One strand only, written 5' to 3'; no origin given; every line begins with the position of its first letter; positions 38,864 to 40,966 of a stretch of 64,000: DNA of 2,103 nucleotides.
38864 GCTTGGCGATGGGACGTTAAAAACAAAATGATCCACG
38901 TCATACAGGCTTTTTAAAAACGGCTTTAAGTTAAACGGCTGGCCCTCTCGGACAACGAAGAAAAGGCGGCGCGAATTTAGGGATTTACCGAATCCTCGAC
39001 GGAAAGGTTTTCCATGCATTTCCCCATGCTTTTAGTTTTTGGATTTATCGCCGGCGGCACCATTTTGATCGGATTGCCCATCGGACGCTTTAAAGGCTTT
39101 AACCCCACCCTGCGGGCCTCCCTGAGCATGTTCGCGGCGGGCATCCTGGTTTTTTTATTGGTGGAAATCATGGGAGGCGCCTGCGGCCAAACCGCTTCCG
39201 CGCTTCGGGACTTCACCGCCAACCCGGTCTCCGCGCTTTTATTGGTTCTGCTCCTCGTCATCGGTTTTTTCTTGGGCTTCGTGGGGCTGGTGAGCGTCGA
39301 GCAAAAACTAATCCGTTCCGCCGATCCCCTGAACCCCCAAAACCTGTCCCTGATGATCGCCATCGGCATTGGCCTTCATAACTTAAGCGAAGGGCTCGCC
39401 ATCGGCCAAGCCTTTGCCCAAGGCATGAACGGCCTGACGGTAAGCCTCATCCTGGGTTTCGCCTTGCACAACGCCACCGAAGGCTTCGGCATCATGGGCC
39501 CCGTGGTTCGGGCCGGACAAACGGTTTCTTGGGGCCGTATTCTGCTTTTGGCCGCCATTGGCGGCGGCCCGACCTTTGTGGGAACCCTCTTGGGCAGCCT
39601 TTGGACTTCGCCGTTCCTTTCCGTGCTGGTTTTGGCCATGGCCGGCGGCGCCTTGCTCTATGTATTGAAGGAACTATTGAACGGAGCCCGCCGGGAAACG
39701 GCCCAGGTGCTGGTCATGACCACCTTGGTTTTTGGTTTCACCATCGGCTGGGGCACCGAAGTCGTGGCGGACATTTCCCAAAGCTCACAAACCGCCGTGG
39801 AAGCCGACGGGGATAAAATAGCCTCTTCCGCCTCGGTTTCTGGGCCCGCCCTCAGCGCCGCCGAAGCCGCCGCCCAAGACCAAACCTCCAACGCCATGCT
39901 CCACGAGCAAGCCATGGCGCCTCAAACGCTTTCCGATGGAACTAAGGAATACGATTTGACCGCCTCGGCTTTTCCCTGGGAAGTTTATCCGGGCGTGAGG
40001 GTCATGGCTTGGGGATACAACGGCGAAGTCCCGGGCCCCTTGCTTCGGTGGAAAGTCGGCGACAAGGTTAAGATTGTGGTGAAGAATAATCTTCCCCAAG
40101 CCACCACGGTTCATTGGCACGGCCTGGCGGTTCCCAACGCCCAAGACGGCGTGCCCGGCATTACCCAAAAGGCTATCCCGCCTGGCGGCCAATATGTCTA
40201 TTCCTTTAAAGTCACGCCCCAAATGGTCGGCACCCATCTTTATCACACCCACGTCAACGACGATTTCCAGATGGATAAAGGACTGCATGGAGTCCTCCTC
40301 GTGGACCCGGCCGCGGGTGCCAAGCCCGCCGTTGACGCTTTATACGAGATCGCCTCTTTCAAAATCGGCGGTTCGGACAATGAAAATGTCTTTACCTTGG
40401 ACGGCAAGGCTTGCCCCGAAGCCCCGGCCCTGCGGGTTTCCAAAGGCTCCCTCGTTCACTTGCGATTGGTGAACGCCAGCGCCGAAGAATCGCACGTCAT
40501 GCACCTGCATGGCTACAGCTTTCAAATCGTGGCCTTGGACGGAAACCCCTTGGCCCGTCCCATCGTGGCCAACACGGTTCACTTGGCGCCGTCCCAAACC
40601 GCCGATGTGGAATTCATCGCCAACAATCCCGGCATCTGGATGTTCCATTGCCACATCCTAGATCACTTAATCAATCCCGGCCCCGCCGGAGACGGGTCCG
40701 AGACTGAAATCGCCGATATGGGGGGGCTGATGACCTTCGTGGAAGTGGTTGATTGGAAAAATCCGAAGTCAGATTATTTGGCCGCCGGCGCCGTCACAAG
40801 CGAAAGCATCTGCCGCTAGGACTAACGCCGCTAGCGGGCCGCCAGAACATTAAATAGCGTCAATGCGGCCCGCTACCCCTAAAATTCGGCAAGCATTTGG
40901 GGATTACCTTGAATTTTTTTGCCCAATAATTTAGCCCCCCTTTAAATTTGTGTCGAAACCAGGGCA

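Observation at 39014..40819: Single polypeptide fusing a ZIP-family metal permease to a periplasmic two-domain multicopper oxidase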

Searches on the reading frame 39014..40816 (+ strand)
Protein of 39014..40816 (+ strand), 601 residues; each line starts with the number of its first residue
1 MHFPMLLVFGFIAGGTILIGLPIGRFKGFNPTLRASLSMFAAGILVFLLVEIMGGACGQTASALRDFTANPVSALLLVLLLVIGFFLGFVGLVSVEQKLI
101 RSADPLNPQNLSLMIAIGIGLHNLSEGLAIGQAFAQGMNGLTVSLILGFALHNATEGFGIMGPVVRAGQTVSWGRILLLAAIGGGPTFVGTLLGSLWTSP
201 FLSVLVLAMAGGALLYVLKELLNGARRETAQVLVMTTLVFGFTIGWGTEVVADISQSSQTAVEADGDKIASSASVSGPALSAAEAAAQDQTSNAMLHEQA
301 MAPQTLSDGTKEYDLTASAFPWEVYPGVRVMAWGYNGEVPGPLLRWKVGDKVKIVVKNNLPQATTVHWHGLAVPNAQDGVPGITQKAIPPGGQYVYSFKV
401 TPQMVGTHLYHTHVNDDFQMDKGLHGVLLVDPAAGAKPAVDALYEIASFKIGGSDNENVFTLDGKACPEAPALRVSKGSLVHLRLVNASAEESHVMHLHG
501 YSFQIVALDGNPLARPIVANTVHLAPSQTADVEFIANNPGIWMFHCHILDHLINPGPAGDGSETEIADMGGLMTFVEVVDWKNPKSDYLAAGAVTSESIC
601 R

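Call 3: search_protein_families(library=pfam, proteins=[window:39014-40816:+], max_evalue=0.1)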
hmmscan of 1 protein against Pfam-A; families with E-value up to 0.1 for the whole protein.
window:39014-40816:+ (601 aa): 4 families
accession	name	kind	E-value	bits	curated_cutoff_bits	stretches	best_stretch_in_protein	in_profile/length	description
PF07732.21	Cu-oxidase_3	-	1.4e-38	132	21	2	327-433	12-117/119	Multicopper oxidase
PF07731.20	Cu-oxidase_2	-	1e-26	93.8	20.4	1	452-552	13-123/137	Multicopper oxidase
PF02535.28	Zip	-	4.6e-10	39.7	35.1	1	109-242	175-316/323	ZIP Zinc transporter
PF00394.28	Cu-oxidase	-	7.9e-10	39.5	21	1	470-551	57-138/157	Multicopper oxidase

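Call 4: search_protein_families(library=ncbifam, proteins=[window:39014-40816:+], max_evalue=0.1)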
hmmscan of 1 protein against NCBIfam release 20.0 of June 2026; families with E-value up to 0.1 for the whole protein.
window:39014-40816:+ (601 aa): 10 families
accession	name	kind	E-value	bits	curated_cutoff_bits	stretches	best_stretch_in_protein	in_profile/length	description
TIGR01480.1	copper_res_A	subfamily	8.2e-42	143.4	478.95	2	291-441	26-171/593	copper resistance system multicopper oxidase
NF008205.1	PRK10965.1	equivalog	1.8e-29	103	525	2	280-435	19-168/529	multicopper oxidase CueO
TIGR03388.1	ascorbase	equivalog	1.2e-28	100.1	614.8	2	330-438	20-127/542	L-ascorbate oxidase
TIGR03389.1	laccase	equivalog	5.5e-25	88.2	558.9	2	335-436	27-126/539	laccase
TIGR03390.1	ascorbOXfungal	equivalog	1.9e-21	76.2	445.35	2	335-435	32-132/538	L-ascorbate oxidase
TIGR02376.1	Cu_nitrite_red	equivalog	2.7e-17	63.1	296.3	2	321-437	38-151/326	copper-containing nitrite reductase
NF008135.0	PRK10883.1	equivalog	1.9e-13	49.7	581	2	276-449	12-182/471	cell division protein FtsP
NF003243.0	PRK04201.1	equivalog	1.8e-11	43.8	252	1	7-244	9-257/266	zinc transporter ZupT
NF045554.1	AmiPhnlOxPhsA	equivalog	0.0026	16.4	950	0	332-369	45-82/581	O-aminophenol oxidase PhsA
TIGR04244.1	nitrous_NosZ_RR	equivalog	0.032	12.7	625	1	522-551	585-614/627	TAT-dependent nitrous-oxide reductase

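Call 5: search_solved_structures(query=window:39014-40816:+, max_evalue=0.01, show_alignments=2)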
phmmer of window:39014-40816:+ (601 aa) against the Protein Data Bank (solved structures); distinct sequences matched with E-value up to 0.01: 271 (the best 60 are shown).
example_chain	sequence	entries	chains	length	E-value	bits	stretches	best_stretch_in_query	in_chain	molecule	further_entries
6vow_A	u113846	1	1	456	4.7e-44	154.1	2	309-531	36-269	multicopper oxidase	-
4f7k_A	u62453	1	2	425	8.6e-42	146.7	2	332-539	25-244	Laccase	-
6vox_A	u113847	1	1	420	1.2e-41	146.2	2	312-516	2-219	Copper oxidase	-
2zwn_A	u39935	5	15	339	1.3e-39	139.4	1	311-571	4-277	two-domain type laccase | Multicopper oxidase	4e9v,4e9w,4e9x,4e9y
3g5w_A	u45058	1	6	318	2e-37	132.2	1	332-561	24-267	Multicopper oxidase type 1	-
3gdc_A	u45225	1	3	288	1.5e-31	112.8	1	302-549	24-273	Multicopper oxidase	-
9cpm_A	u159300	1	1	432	2.4e-27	99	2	315-542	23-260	Laccase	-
2xu9_A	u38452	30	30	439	2.5e-27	98.9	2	314-540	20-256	LACCASE | LACCASE-LIKE PROTEIN | THERMUS THERMOPHILUS MULTICOPPER OXIDASE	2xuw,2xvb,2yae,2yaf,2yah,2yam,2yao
6w2k_A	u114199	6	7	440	2.6e-27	98.9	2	314-540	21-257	Laccase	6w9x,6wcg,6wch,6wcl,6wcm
6wcn_A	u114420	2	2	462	3e-27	98.6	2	314-540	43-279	Laccase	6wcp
3zx1_A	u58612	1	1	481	4.2e-25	91.5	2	323-539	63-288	OXIDOREDUCTASE, PUTATIVE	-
1aoz_A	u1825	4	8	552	7.7e-25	90.7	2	332-438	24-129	ASCORBATE OXIDASE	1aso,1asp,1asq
7rab_A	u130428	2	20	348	1.6e-24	89.6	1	305-548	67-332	multicopper oxidase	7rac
9cck_C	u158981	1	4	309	8.1e-24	87.3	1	310-549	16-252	Copper-containing nitrite reductase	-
9cck_A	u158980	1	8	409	1.7e-23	86.2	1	310-549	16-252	Copper-containing nitrite reductase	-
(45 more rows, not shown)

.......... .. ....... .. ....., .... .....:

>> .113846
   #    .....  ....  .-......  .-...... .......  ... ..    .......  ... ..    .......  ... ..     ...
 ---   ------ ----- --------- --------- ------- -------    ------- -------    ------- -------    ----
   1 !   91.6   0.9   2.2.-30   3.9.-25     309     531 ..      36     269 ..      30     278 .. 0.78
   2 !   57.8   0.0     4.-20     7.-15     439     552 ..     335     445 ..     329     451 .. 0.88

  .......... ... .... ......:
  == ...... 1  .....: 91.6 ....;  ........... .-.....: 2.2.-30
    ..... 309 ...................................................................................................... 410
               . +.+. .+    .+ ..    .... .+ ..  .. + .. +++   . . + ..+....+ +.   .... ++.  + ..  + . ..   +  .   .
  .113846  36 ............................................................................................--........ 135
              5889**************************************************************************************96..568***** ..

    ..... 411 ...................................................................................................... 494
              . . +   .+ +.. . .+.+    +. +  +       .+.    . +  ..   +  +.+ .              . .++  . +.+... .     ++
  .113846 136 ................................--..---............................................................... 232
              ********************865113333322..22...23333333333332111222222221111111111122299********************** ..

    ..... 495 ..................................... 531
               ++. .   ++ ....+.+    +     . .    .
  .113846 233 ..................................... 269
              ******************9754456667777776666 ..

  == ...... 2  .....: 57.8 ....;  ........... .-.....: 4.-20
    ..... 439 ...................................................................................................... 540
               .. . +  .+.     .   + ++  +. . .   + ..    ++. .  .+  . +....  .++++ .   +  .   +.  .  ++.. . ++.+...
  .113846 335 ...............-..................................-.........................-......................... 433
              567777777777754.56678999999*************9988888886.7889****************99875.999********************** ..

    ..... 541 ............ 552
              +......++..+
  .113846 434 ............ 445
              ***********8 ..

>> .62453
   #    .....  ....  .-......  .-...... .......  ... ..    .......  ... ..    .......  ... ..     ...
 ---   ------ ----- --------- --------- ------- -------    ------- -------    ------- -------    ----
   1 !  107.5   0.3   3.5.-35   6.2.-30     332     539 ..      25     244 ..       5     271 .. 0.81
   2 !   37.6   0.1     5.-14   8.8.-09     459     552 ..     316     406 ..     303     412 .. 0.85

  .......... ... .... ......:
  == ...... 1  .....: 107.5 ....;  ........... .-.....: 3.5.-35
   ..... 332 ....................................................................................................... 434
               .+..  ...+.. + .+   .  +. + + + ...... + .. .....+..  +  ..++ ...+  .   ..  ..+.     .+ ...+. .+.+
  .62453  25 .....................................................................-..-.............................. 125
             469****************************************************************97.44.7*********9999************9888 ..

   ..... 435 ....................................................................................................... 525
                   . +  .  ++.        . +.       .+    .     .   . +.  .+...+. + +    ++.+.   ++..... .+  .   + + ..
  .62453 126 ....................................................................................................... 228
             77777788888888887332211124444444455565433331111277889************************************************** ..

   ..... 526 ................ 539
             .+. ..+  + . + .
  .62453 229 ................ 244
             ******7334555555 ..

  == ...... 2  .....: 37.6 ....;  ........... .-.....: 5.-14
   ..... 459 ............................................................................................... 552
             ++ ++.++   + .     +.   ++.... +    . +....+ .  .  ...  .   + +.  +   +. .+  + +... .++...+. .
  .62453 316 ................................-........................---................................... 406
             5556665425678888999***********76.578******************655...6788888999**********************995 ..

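Call 6: find_homologous_proteins(query=window:39014-40816:+, max_evalue=0.00001)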
Query window:39014-40816:+ (601 aa): 1684 proteins with E <= 0.00001 among 8000 candidates; the best 120 are listed.
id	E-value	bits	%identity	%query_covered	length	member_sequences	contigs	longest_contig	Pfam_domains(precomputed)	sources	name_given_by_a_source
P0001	0.0e+0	1297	96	100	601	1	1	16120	PF07731.21,PF00394.29,PF07732.22,PF02535.29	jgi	jgi:FtsP/CotA-like multicopper oxidase with cupredoxin domain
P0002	0.0e+0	1282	95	100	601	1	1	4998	PF07731.21,PF00394.29,PF07732.22,PF02535.29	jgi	jgi:FtsP/CotA-like multicopper oxidase with cupredoxin domain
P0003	0.0e+0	1224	90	100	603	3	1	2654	PF07731.21,PF00394.29,PF07732.22,PF02535.29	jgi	jgi:FtsP/CotA-like multicopper oxidase with cupredoxin domain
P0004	0.0e+0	1169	86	100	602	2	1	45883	PF07731.21,PF00394.29,PF07732.22,PF02535.29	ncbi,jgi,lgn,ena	jgi:FtsP/CotA-like multicopper oxidase with cupredoxin domain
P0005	0.0e+0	1130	83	100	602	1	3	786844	PF07731.21,PF00394.29,PF07732.22,PF02535.29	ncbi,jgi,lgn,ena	jgi:FtsP/CotA-like multicopper oxidase with cupredoxin domain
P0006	0.0e+0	1030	76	100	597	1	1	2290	PF07731.21,PF00394.29,PF07732.22,PF02535.29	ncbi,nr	ncbi:MAG TPA: multicopper oxidase domain-containing protein [bacterium]|nr:multicopper oxidase domai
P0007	2.3e-288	976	78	91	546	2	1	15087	PF07731.21,PF00394.29,PF07732.22,PF02535.29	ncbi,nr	ncbi:MAG TPA: multicopper oxidase domain-containing protein, partial [bacterium]|nr:multicopper oxid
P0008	9.1e-288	974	71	100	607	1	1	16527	PF07731.21,PF00394.29,PF07732.22,PF02535.29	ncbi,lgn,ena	-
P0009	2.1e-287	973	73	100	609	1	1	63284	PF07731.21,PF00394.29,PF07732.22,PF02535.29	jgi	jgi:manganese oxidase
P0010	1.4e-284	963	71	100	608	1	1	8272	PF07731.21,PF00394.29,PF07732.22,PF02535.29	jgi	jgi:zinc transporter ZupT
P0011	8.2e-284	961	71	100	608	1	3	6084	PF07731.21,PF00394.29,PF07732.22,PF02535.29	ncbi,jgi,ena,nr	ncbi:MAG TPA: multicopper oxidase domain-containing protein [bacterium]|jgi:zinc transporter ZupT|nr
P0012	9.9e-264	894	69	99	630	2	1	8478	PF07731.21,PF00394.29,PF07732.22,PF02535.29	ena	-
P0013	3.7e-254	863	67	95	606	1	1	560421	PF07731.21,PF00394.29,PF07732.22,PF02535.29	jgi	jgi:zinc transporter ZupT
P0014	3.4e-253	860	64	99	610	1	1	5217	PF07731.21,PF00394.29,PF07732.22,PF02535.29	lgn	-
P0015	1.8e-252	857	66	99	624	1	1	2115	PF07731.21,PF00394.29,PF07732.22,PF02535.29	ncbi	-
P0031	6.8e-246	836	64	99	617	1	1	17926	PF07731.21,PF00394.29,PF07732.22,PF02535.29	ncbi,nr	ncbi:MAG: multicopper oxidase domain-containing protein [Alphaproteobacteria bacterium]|nr:multicopp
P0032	8.2e-246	835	65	99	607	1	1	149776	PF07731.21,PF00394.29,PF07732.22,PF02535.29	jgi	jgi:manganese oxidase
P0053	6.0e-220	750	61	94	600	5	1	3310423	PF07731.21,PF00394.29,PF07732.22,PF02535.29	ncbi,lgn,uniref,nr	ncbi:multicopper oxidase domain-containing protein [Kyrpidia spormannii]|uniref:Copper oxidase n=1 T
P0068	7.7e-192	657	52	100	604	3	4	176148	PF07731.21,PF00394.29,PF07732.22,PF02535.29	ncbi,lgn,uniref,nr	ncbi:multicopper oxidase domain-containing protein [Candidatus Methylacidithermus pantelleriae]|unir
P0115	1.1e-119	419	49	41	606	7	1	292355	PF07731.21,PF00394.29,PF07732.22,PF02535.29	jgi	jgi:zinc transporter ZupT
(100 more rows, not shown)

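Call 13: find_encoding_contigs(protein=P0005, flank=8000, max_places=3)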
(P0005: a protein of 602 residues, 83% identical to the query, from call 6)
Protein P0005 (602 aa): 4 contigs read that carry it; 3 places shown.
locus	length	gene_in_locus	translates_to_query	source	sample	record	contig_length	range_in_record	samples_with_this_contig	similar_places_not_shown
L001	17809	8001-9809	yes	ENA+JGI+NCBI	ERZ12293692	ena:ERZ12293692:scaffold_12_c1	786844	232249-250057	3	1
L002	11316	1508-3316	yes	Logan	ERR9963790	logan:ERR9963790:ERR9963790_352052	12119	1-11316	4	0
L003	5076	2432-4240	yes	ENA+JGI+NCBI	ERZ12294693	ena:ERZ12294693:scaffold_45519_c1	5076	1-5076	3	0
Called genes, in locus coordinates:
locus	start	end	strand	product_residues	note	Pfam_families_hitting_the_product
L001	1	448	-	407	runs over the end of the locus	PF20703:nSTAND1, PF13191:AAA_16, PF13401:AAA_22 (weak)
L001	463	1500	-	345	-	PF00211:Guanylate_cyc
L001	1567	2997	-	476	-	PF02878:PGM_PMM_I, PF02879:PGM_PMM_II, PF02880:PGM_PMM_III, PF00408:PGM_PMM_IV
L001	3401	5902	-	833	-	PF00483:NTP_transferase, PF12804:NTP_transf_3 (weak), PF24894:Hexapep_GlmU (faint), PF25084:LbH_EIF2B, PF25087:GMPPB_C, PF02878:PGM_PMM_I, PF02879:PGM_PMM_II, PF02880:PGM_PMM_III, +1 more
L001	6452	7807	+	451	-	PF01883:FeS_assembly_P, PF09140:MipZ (weak), PF10609:ParA, PF13614:AAA_31, PF01656:CbiA, PF06155:GBBH-like_N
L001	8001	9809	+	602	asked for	PF02535:Zip, PF07732:Cu-oxidase_3, PF00394:Cu-oxidase, PF07731:Cu-oxidase_2, PF07732:Cu-oxidase_3 (weak)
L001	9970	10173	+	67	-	PF23458:DUF7130, PF21349:RUBY_RBDX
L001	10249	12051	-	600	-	PF11412:DsbD_N (weak), PF02683:DsbD_TM, PF13899:Thioredoxin_7, PF00085:Thioredoxin, PF13098:Thioredoxin_2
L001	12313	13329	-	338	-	PF00356:LacI, PF00532:Peripla_BP_1, PF13407:Peripla_BP_4, PF13377:Peripla_BP_3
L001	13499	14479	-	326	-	PF01522:Polysacc_deac_1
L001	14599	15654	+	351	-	PF00515:TPR_1 (faint), PF07719:TPR_2 (faint), PF13374:TPR_10 (faint), PF13428:TPR_14 (faint), PF13432:TPR_16 (faint), PF13424:TPR_12, PF17874:TPR_MalT (weak), PF13424:TPR_12 (weak)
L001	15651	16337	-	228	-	PF02230:Abhydrolase_2, PF00561:Abhydrolase_1 (faint), PF03959:FSH1, PF12146:Hydrolase_4 (weak), PF00326:Peptidase_S9 (weak)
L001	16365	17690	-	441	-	PF16980:CitMHS_2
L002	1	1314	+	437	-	?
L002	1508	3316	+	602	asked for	PF02535:Zip, PF07732:Cu-oxidase_3, PF00394:Cu-oxidase, PF07731:Cu-oxidase_2, PF07732:Cu-oxidase_3 (weak)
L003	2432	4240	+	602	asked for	PF02535:Zip, PF07732:Cu-oxidase_3, PF00394:Cu-oxidase, PF07731:Cu-oxidase_2, PF07732:Cu-oxidase_3 (weak)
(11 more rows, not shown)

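Call 14: find_encoding_contigs(protein=P0009, flank=8000, max_places=2)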
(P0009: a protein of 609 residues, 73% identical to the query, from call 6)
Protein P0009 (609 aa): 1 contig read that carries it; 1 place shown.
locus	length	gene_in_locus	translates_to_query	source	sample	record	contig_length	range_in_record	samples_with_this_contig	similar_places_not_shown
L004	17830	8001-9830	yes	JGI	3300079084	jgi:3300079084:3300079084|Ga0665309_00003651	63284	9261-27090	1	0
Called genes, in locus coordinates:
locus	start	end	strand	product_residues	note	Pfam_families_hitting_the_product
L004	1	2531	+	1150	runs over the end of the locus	PF23952:LRR_EndoS (faint), PF12799:LRR_4 (weak), PF13855:LRR_8 (weak), PF12799:LRR_4 (weak), PF23598:LRR_14 (weak), PF12799:LRR_4, PF13855:LRR_8 (weak), PF12799:LRR_4 (weak), +2 more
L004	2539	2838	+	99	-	-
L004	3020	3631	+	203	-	PF00849:PseudoU_synth_2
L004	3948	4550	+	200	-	PF01618:MotA_ExbB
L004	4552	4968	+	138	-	PF02472:ExbD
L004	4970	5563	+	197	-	PF03544:TonB_C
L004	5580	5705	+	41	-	-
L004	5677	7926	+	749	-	PF00593:TonB_dep_Rec_b-barrel, PF25183:OMP_b-brl_4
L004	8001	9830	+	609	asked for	PF02535:Zip, PF07732:Cu-oxidase_3, PF00394:Cu-oxidase, PF07731:Cu-oxidase_2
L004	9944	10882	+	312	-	PF00698:Acyl_transf_1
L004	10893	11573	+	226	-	-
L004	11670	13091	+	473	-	PF00009:GTP_EFTU (weak), PF00350:Dynamin_N (faint), PF01926:MMR_HSR1, PF02421:FeoB_N, PF01926:MMR_HSR1, PF02421:FeoB_N, PF00009:GTP_EFTU (weak), PF14714:KH_dom-like, +2 more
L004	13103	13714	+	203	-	PF02660:G3P_acyltransf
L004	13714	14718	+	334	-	PF01210:NAD_Gly3P_dh_N, PF02558:ApbA (weak), PF03446:NAD_binding_2 (faint), PF03807:F420_oxidored (faint), PF07479:NAD_Gly3P_dh_C, PF20618:GPD_NAD_C_bact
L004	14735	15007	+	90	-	PF00216:Bac_DNA_binding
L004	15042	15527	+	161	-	PF00376:MerR (weak), PF13411:MerR_1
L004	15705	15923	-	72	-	-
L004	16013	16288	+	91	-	PF00708:Acylphosphatase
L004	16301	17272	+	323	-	PF00140:Sigma70_r1_2, PF04542:Sigma70_r2, PF04539:Sigma70_r3, PF04545:Sigma70_r4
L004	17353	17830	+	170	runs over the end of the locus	PF00156:Pribosyltran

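Call 15: find_encoding_contigs(protein=P0013, flank=8000, max_places=1)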
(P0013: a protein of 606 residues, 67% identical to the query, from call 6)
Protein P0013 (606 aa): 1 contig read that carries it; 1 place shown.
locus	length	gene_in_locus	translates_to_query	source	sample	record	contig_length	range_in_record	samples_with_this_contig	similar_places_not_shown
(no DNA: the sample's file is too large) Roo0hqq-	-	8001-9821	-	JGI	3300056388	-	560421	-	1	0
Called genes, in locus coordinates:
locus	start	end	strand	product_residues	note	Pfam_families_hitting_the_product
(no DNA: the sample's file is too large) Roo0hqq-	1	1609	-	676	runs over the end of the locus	PF03150:CCP_MauG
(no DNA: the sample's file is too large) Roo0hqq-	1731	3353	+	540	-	PF14517:Tachylectin (weak)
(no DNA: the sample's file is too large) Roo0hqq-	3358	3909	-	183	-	-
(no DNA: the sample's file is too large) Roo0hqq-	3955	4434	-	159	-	PF00582:Usp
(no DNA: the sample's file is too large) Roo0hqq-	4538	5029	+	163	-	PF00210:Ferritin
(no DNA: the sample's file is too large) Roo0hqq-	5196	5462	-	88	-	PF04193:PQ-loop (weak), PF03083:MtN3_slv (weak)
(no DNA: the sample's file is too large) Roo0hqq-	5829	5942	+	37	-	-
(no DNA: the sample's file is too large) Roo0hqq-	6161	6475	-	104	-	PF00365:PFK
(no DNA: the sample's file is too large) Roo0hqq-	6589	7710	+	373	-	PF13776:DUF4172, PF02661:Fic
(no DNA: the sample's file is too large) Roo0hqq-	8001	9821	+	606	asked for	PF02535:Zip, PF07732:Cu-oxidase_3, PF00394:Cu-oxidase, PF07731:Cu-oxidase_2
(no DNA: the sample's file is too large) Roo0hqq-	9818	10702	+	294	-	PF02424:ApbE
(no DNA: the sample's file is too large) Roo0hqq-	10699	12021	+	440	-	-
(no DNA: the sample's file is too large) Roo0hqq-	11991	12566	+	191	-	-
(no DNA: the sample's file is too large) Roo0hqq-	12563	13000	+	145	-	-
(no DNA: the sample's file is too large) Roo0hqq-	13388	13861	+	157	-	PF00210:Ferritin, PF02915:Rubrerythrin (faint)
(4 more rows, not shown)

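Call 16: find_encoding_contigs(protein=P0032, flank=8000, max_places=1)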
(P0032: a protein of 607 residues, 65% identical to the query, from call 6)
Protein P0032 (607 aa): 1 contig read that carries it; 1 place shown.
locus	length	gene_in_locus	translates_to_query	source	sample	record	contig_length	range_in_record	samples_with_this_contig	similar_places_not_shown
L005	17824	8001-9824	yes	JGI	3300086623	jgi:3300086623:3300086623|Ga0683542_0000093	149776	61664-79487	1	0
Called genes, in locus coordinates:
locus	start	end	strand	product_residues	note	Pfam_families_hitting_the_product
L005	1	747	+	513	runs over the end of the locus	PF14224:DUF4331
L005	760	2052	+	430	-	PF23914:TPR_CcmH_CycH (faint), PF14559:TPR_19 (faint)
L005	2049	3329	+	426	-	PF13795:HupE_UreJ_2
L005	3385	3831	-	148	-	PF12680:SnoaL_2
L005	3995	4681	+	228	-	PF06912:DUF1275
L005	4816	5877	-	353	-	PF02574:S-methyl_trans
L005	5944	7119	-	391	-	PF00155:Aminotran_1_2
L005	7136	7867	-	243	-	PF00702:Hydrolase, PF13419:HAD_2 (weak)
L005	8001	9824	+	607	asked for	PF02535:Zip, PF07732:Cu-oxidase_3, PF07731:Cu-oxidase_2, PF00394:Cu-oxidase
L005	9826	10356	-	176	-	-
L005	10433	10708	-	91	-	PF03473:MOSC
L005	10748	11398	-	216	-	PF00106:adh_short, PF08659:KR (weak), PF13561:adh_short_C2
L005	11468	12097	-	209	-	-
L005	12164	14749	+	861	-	PF13191:AAA_16, PF13401:AAA_22 (weak), PF00196:GerE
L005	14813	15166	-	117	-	PF14026:SCO4226-like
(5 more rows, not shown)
